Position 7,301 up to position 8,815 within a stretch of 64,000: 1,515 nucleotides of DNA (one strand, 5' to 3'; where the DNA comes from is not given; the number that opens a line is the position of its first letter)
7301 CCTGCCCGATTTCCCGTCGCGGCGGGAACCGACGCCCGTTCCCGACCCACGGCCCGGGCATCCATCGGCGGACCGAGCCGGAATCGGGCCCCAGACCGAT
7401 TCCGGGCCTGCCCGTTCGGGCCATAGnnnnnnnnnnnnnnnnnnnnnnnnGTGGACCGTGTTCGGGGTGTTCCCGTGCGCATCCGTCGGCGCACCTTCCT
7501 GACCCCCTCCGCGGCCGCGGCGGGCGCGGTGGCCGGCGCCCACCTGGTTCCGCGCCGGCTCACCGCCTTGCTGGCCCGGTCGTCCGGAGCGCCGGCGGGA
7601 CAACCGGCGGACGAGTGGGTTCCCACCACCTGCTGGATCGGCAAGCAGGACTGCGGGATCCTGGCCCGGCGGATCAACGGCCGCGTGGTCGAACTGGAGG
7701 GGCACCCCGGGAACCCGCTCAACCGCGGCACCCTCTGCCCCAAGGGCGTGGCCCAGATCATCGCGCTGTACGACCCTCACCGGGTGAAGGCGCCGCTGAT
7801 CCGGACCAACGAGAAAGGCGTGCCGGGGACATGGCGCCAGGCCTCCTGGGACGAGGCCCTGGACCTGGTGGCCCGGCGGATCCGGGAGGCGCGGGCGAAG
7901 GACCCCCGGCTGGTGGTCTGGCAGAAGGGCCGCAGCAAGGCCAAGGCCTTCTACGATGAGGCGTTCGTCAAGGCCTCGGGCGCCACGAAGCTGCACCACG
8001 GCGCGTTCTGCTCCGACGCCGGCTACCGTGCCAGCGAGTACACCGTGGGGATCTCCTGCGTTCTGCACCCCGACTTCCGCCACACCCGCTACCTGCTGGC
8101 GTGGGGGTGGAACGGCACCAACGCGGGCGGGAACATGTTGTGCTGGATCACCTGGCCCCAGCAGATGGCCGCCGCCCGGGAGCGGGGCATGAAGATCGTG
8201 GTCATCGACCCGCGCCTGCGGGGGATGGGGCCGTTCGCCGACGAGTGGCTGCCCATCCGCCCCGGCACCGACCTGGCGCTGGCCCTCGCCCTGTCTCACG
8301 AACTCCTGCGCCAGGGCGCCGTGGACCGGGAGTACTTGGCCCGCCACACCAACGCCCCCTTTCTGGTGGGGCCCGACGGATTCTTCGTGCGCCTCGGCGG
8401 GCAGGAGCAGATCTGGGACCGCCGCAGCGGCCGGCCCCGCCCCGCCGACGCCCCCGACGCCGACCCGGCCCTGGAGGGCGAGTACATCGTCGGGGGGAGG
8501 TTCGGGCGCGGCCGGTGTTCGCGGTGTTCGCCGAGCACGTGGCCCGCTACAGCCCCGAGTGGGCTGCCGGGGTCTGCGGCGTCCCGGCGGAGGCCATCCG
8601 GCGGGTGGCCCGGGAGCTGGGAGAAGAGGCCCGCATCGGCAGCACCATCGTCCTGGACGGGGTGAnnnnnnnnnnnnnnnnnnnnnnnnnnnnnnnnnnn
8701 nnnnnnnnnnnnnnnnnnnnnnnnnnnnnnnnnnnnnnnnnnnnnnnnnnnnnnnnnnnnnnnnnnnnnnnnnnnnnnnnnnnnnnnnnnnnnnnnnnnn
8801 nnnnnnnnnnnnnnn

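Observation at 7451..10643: Decayed paralogue of the respiratory module: MopB-like N-terminus fused by deletion to the NrfD 3' end, with homopolymer frameshifts, a truncated small subunit, a broken TorD and a degenerate MvhD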

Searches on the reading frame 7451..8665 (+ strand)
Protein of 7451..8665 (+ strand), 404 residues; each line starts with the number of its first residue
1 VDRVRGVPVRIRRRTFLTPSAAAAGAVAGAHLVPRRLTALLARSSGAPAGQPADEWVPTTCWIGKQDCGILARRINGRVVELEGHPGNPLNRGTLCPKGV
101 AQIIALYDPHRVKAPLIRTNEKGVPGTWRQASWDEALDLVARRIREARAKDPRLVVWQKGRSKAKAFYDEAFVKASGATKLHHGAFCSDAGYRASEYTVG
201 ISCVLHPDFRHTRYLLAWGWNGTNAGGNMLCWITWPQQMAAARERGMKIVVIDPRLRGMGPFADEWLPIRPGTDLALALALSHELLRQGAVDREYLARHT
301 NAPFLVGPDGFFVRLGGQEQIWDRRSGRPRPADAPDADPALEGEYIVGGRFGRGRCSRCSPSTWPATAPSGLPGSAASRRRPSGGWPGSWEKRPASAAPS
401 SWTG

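Call 7: search_protein_families(library=pfam, proteins=[window:7451-8665:+], max_evalue=0.1)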
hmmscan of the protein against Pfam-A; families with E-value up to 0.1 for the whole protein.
window:7451-8665:+ (404 aa): 2 families
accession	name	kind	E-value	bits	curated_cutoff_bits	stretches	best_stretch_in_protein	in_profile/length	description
PF00384.28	Molybdopterin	-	3.5e-18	66.2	24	1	111-293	1-182/353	Molybdopterin oxidoreductase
PF04879.21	Molybdop_Fe4S4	-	9.8e-08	32.3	22.7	1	55-100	2-47/55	Molybdopterin oxidoreductase Fe4S4 domain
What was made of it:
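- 7451..8493 (+): MopB catalytic-subunit remnant, residues 1 to ~343: twin-arginine leader, FS0 Fe-S motif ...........LCPKG, and Cys at the presumed Mo-ligand position in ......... As it stands the ORF reads on out of frame to a stop at 8665. It is annotated as a 396-aa protein from 7475. Pfam Molybdop_Fe4S4 and Molybdopterin (call 7).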

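Call 9: find_homologous_proteins(query=window:7451-8497:+, max_evalue=1e-10)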
Query window:7451-8497:+ (349 aa): 160 proteins with E <= 1e-10 among 8000 candidates; the best 120 are listed.
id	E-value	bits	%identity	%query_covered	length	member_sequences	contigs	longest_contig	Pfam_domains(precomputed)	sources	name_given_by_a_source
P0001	7.6e-233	790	100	98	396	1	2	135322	PF00384.28,PF04879.22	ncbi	-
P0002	3.3e-161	555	70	98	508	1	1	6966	PF10518.15,PF00384.28,PF01568.28,PF04879.22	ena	-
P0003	1.5e-159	549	70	98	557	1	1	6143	PF00384.28,PF04879.22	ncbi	ncbi:MAG: molybdopterin-dependent oxidoreductase, partial [Candidatus Methylomirabilales bacterium]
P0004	6.8e-157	540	68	98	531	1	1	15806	PF00384.28,PF04879.22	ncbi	ncbi:MAG: molybdopterin-dependent oxidoreductase, partial [Candidatus Methylomirabilales bacterium]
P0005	1.2e-156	540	67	97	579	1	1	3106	PF00384.28,PF04879.22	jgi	jgi:anaerobic selenocysteine-containing dehydrogenase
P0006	5.6e-155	534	72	84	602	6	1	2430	PF00384.28,PF04879.22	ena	-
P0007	1.4e-154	533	66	97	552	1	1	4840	PF00384.28,PF04879.22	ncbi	ncbi:MAG: molybdopterin-dependent oxidoreductase, partial [Candidatus Methylomirabilales bacterium]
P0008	7.4e-150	517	66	97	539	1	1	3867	PF00384.28,PF04879.22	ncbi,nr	ncbi:MAG TPA: molybdopterin-dependent oxidoreductase, partial [Dehalococcoidia bacterium]|nr:molybdo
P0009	9.2e-149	514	65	97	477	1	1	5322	PF10518.15,PF00384.28,PF04879.22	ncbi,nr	ncbi:MAG: molybdopterin-dependent oxidoreductase, partial [Chloroflexi bacterium]|nr:molybdopterin-d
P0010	3.6e-148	512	64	98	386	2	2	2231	PF00384.28,PF04879.22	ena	-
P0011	2.6e-143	496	63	98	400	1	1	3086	PF00384.28,PF04879.22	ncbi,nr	ncbi:MAG: molybdopterin-dependent oxidoreductase, partial [Chloroflexi bacterium]|nr:molybdopterin-d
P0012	3.3e-143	495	62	98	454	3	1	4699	PF00384.28,PF04879.22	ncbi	ncbi:MAG: molybdopterin-dependent oxidoreductase, partial [Dehalococcoidia bacterium]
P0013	4.5e-143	495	64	98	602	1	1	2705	PF10518.15,PF00384.28,PF04879.22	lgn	-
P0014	4.3e-140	485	66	91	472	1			PF00384.28,PF04879.22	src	-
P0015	6.2e-140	485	70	85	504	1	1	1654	PF00384.28,PF04879.22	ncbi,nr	ncbi:MAG: molybdopterin-dependent oxidoreductase, partial [Thermoplasmata archaeon]|nr:molybdopterin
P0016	6.1e-137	475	60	97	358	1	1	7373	PF00384.28,PF04879.22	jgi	jgi:anaerobic selenocysteine-containing dehydrogenase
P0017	1.5e-136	473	60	98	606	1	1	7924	PF00384.28,PF04879.22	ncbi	ncbi:MAG: molybdopterin-dependent oxidoreductase, partial [Candidatus Heimdallarchaeota archaeon]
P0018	1.9e-134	467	64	88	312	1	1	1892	PF00384.28,PF04879.22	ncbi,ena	ncbi:MAG: molybdopterin-dependent oxidoreductase [Chloroflexota bacterium]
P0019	1.0e-132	461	64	87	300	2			PF00384.28,PF04879.22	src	-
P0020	2.0e-132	460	64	88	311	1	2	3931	PF00384.28,PF04879.22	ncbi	ncbi:MAG: molybdopterin-dependent oxidoreductase, partial [Thermoplasmata archaeon]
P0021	2.2e-131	457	59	93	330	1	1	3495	PF00384.28,PF04879.22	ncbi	-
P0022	4.5e-131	455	82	68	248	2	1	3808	PF00384.28,PF04879.22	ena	-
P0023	4.9e-131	455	67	86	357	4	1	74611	PF00384.28,PF04879.22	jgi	jgi:anaerobic selenocysteine-containing dehydrogenase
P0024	1.2e-130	454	57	97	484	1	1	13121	PF00384.28,PF04879.22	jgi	jgi:anaerobic selenocysteine-containing dehydrogenase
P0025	4.9e-130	452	69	75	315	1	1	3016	PF00384.28,PF04879.22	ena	-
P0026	5.5e-130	452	64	90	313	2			PF00384.28,PF04879.22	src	-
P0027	6.0e-129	448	63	85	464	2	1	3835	PF00384.28,PF04879.22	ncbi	-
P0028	1.5e-128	447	57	99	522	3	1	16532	PF00384.28,PF04879.22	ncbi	-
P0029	3.8e-128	446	55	98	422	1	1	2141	PF00384.28,PF04879.22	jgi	jgi:anaerobic selenocysteine-containing dehydrogenase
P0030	9.9e-125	435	63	88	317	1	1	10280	PF00384.28,PF04879.22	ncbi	-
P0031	8.9e-123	428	58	85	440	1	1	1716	PF00384.28,PF04879.22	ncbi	-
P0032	1.1e-122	428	63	82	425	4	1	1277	PF00384.28,PF04879.22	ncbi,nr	ncbi:MAG: molybdopterin-dependent oxidoreductase, partial [Gemmatimonadetes bacterium]|nr:molybdopte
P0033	3.6e-122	426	67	78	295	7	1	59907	PF00384.28,PF04879.22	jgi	jgi:anaerobic selenocysteine-containing dehydrogenase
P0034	4.4e-122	426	55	98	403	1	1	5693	PF00384.28,PF04879.22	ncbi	ncbi:MAG: molybdopterin-dependent oxidoreductase, partial [Dehalococcoidia bacterium]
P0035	7.7e-120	418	61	80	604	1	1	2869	PF00384.28,PF04879.22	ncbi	-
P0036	2.3e-117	410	73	65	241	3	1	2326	PF00384.28,PF04879.22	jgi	jgi:anaerobic selenocysteine-containing dehydrogenase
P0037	2.5e-117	410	63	80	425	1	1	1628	PF00384.28,PF04879.22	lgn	-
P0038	2.2e-114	401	71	68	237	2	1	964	PF00384.28,PF04879.22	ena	-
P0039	3.3e-114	400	52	95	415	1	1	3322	PF00384.28,PF04879.22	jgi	jgi:anaerobic selenocysteine-containing dehydrogenase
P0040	7.2e-113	396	57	93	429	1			PF00384.28,PF04879.22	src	-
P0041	1.5e-111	391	53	97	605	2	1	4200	PF00384.28,PF04879.22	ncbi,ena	-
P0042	5.8e-111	389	67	71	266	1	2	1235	PF00384.28,PF04879.22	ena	-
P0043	6.6e-111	389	59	84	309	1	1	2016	PF10518.15,PF00384.28,PF04879.22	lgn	-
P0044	3.4e-109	383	65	75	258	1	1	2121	PF00384.28,PF04879.22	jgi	jgi:thiosulfate reductase/polysulfide reductase chain A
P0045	1.2e-107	378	69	69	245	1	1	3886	PF00384.28,PF04879.22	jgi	jgi:anaerobic selenocysteine-containing dehydrogenase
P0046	4.4e-107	377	70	66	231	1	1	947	PF00384.28,PF04879.22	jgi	-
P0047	9.8e-107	375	63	72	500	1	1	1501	PF00384.28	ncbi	ncbi:MAG: molybdopterin-dependent oxidoreductase, partial [Dehalococcoidia bacterium]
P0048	6.1e-106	373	70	63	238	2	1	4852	PF00384.28,PF04879.22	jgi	jgi:anaerobic selenocysteine-containing dehydrogenase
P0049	1.7e-105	371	59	78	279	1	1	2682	PF10518.15,PF00384.28,PF04879.22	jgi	jgi:anaerobic selenocysteine-containing dehydrogenase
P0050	3.9e-105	370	72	62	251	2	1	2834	PF00384.28,PF04879.22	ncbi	ncbi:MAG: molybdopterin-dependent oxidoreductase, partial [Dehalococcoidia bacterium]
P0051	7.5e-104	366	65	69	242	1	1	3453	PF00384.28,PF04879.22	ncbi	ncbi:MAG: molybdopterin-dependent oxidoreductase, partial [Dehalococcoidia bacterium]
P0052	1.2e-103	365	49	97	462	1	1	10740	PF00384.28,PF04879.22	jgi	jgi:anaerobic selenocysteine-containing dehydrogenase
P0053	2.7e-101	357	60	72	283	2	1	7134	PF00384.28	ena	-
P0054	6.5e-100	353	65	69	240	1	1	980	PF00384.28,PF04879.22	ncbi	-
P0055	1.9e-99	351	79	55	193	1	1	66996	PF00384.28,PF04879.22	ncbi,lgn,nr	ncbi:MAG: molybdopterin-dependent oxidoreductase [Armatimonadetes bacterium]|nr:molybdopterin-depend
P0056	6.0e-99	350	54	85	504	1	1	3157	PF00384.28,PF04879.22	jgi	jgi:anaerobic selenocysteine-containing dehydrogenase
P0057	1.2e-98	349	81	53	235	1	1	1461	PF00384.28,PF04879.22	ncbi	ncbi:MAG: molybdopterin-dependent oxidoreductase, partial [Thermoflexus sp.]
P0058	1.3e-98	349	62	68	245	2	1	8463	PF00384.28,PF04879.22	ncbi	ncbi:MAG: molybdopterin-dependent oxidoreductase, partial [Candidatus Geothermarchaeales archaeon]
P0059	2.5e-98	348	74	60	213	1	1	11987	PF00384.28,PF04879.22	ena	-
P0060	3.2e-98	347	64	67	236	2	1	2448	PF00384.28,PF04879.22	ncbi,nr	ncbi:MAG: molybdopterin-dependent oxidoreductase, partial [bacterium]|nr:molybdopterin-dependent oxi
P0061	1.1e-94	336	59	68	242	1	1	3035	PF00384.28,PF04879.22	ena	-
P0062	1.7e-94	335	59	72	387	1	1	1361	PF00384.28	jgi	jgi:anaerobic selenocysteine-containing dehydrogenase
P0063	6.7e-94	333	72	56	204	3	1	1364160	PF00384.28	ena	-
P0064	4.2e-93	331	68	60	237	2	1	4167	PF00384.28,PF04879.22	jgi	-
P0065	1.2e-90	322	65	63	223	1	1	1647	PF00384.28,PF04879.22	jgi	jgi:anaerobic selenocysteine-containing dehydrogenase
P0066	2.8e-90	321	62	63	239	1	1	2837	PF10518.15,PF00384.28,PF04879.22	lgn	-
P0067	3.6e-88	314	61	65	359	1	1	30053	PF00384.28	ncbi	-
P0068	4.5e-87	311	75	50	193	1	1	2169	PF00384.28,PF04879.22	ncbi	ncbi:MAG: molybdopterin-dependent oxidoreductase [Candidatus Methylomirabilales bacterium]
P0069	4.6e-86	307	67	58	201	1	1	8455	PF10518.15,PF00384.28,PF04879.22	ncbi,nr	ncbi:MAG: molybdopterin-dependent oxidoreductase, partial [Chloroflexi bacterium]|nr:molybdopterin-d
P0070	5.0e-86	307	63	63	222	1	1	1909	PF00384.28,PF04879.22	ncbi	ncbi:MAG: molybdopterin-dependent oxidoreductase, partial [Candidatus Bathyarchaeia archaeon]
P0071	1.1e-85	306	76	50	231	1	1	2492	PF00384.28,PF04879.22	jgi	jgi:anaerobic selenocysteine-containing dehydrogenase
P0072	2.6e-84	302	58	64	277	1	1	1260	PF10518.15,PF00384.28,PF04879.22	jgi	-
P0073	1.9e-80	289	64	54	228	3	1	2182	PF00384.28,PF04879.22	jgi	-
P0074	3.8e-80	288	64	55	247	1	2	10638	PF10518.15,PF00384.28,PF04879.22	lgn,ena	-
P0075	5.1e-78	281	62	56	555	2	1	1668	PF00384.28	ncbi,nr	ncbi:MAG: molybdopterin-dependent oxidoreductase, partial [Chloroflexota bacterium]|nr:molybdopterin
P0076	5.2e-76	274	68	52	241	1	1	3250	PF00384.28,PF04879.22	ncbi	ncbi:MAG: molybdopterin-dependent oxidoreductase, partial [bacterium]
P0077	4.1e-73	265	60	59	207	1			PF00384.28,PF04879.22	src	-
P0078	1.1e-64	237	63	51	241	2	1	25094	PF00384.28,PF04879.22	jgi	jgi:anaerobic selenocysteine-containing dehydrogenase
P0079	1.6e-64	236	59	56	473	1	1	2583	PF00306.33,PF00006.32,PF04879.22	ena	-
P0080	3.1e-61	226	66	47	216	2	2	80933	PF00384.28,PF04879.22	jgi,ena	-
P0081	9.3e-61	224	57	60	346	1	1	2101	PF00384.28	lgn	-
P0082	3.7e-58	216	57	50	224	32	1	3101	PF04879.22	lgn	-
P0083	1.4e-57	214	58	48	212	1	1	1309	PF00384.28,PF04879.22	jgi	-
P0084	4.1e-52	196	55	48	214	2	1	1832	PF00384.28,PF04879.22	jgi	jgi:anaerobic selenocysteine-containing dehydrogenase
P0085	4.2e-46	176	37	85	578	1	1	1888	PF00384.28,PF04879.22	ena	-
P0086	2.8e-39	153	35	83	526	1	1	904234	PF10518.15,PF00384.28,PF04879.22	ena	-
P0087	6.3e-39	152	34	84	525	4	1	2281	PF00384.28,PF04879.22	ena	-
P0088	3.8e-38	150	33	84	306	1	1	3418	PF00384.28,PF04879.22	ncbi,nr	ncbi:MAG: molybdopterin-dependent oxidoreductase, partial [Ardenticatenaceae bacterium]|nr:molybdopt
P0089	4.9e-38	149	35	83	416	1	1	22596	PF00384.28,PF04879.22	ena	-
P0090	9.2e-38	148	34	83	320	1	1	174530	PF00384.28,PF04879.22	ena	-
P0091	4.1e-35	140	33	83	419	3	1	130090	PF00384.28,PF04879.22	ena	-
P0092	7.8e-34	135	31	85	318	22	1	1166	PF00384.28,PF04879.22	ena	-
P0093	1.3e-33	135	34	71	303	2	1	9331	PF00384.28,PF04879.22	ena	-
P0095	8.5e-33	132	42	58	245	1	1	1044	PF00384.28,PF04879.22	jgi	jgi:anaerobic selenocysteine-containing dehydrogenase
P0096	3.0e-32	130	33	70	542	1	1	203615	PF00384.28,PF04879.22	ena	-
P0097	1.6e-31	128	32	87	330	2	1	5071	PF00384.28,PF04879.22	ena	-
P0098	1.5e-30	125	37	70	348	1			PF00384.28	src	-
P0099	3.0e-30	124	33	68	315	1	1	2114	PF00384.28,PF04879.22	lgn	-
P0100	2.6e-28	117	32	72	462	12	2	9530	PF00384.28,PF04879.22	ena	-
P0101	4.2e-28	117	31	83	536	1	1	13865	PF00384.28,PF04879.22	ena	-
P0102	4.6e-27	113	34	83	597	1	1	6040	PF00384.28,PF04879.22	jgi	jgi:anaerobic selenocysteine-containing dehydrogenase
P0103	1.2e-25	109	33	70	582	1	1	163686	PF00384.28,PF04879.22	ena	-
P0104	7.4e-25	106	33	70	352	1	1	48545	PF00384.28,PF04879.22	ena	-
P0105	9.5e-25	106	31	64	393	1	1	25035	PF00384.28,PF04879.22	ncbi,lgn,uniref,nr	ncbi:molybdopterin-containing oxidoreductase family protein [Desulfosarcina cetonica]|uniref:molybdo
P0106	2.7e-24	104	34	71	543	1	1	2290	PF00384.28,PF04879.22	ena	-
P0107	1.7e-23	101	31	74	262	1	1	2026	PF00384.28,PF04879.22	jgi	jgi:anaerobic selenocysteine-containing dehydrogenase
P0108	2.1e-23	101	34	68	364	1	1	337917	PF00384.28,PF04879.22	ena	-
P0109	3.0e-23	101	33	67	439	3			PF00384.28,PF04879.22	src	-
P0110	3.2e-23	101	32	70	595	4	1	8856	PF00384.28,PF04879.22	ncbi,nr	ncbi:MAG TPA: molybdopterin-dependent oxidoreductase, partial [Ktedonobacteraceae bacterium]|nr:moly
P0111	1.9e-22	98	31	70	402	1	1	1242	PF00384.28,PF04879.22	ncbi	ncbi:MAG: molybdopterin oxidoreductase family protein, partial [Bryobacteraceae bacterium]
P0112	2.1e-21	95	31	71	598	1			PF00384.28,PF04879.22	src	-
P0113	8.2e-20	89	31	70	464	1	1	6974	PF00384.28,PF04879.22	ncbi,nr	ncbi:MAG: molybdopterin-dependent oxidoreductase, partial [Acidobacteria bacterium]|nr:molybdopterin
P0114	8.4e-20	89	36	70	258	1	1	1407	PF00384.28,PF04879.22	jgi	jgi:assimilatory nitrate reductase catalytic subunit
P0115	9.7e-20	89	32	70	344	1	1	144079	PF00384.28,PF04879.22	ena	-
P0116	1.2e-19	89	31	71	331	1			PF00384.28,PF04879.22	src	-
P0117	1.2e-19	89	30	74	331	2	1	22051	PF00384.28,PF04879.22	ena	-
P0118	2.8e-19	88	34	70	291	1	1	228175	PF00384.28,PF04879.22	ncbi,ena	-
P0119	1.1e-18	86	34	64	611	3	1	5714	PF00384.28,PF01568.28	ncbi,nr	ncbi:MAG: molybdopterin-dependent oxidoreductase, partial [Actinomycetota bacterium]|nr:molybdopteri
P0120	3.6e-18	84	32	58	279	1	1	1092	PF00384.28,PF02463.26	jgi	jgi:formylmethanofuran dehydrogenase subunit B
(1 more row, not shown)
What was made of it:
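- Tried and rejected: I suspected that short homologues of 193-213 aa (call 9) ended at a Sec codon at the Mo-ligand position.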

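Call 10: find_encoding_contigs(protein=P0001, flank=3000, max_places=3)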
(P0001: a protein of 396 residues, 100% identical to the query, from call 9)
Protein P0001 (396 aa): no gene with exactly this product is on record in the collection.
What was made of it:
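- Tried and rejected: P0001 gave nothing in find_encoding_contigs (call 10).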

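Call 11: find_encoding_contigs(protein=P0004, flank=10000, max_places=2)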
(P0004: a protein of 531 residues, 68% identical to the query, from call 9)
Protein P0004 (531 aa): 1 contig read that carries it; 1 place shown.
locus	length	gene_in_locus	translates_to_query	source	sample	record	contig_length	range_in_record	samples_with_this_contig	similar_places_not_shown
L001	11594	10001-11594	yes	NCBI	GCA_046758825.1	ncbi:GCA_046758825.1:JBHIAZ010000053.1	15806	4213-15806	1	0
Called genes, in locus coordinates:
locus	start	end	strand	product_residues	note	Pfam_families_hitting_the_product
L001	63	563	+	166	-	PF02085:Cytochrom_CIII (weak), PF14537:Cytochrom_c3_2 (faint), PF14522:Cytochrome_C7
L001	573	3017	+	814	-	PF04879:Molybdop_Fe4S4, PF00384:Molybdopterin, PF01568:Molydop_binding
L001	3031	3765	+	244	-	PF00037:Fer4 (faint), PF12797:Fer4_2 (weak), PF12837:Fer4_6 (faint), PF13183:Fer4_8 (faint), PF13237:Fer4_10 (faint), PF12838:Fer4_7 (weak), PF13247:Fer4_11, PF12838:Fer4_7 (weak), +2 more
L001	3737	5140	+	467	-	PF03916:NrfD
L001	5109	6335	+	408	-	PF00034:Cytochrom_C, PF13442:Cytochrome_CBB3 (faint), PF00034:Cytochrom_C (weak)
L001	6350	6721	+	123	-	PF13442:Cytochrome_CBB3, PF00034:Cytochrom_C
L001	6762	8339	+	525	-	PF00672:HAMP, PF00512:HisKA, PF02518:HATPase_c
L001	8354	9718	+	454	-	PF00072:Response_reg, PF23198:PDE8A_N (weak), PF00158:Sigma54_activat, PF14532:Sigma54_activ_2, PF07728:AAA_5 (weak), PF25601:AAA_lid_14, PF02954:HTH_8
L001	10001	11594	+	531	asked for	PF04879:Molybdop_Fe4S4, PF00384:Molybdopterin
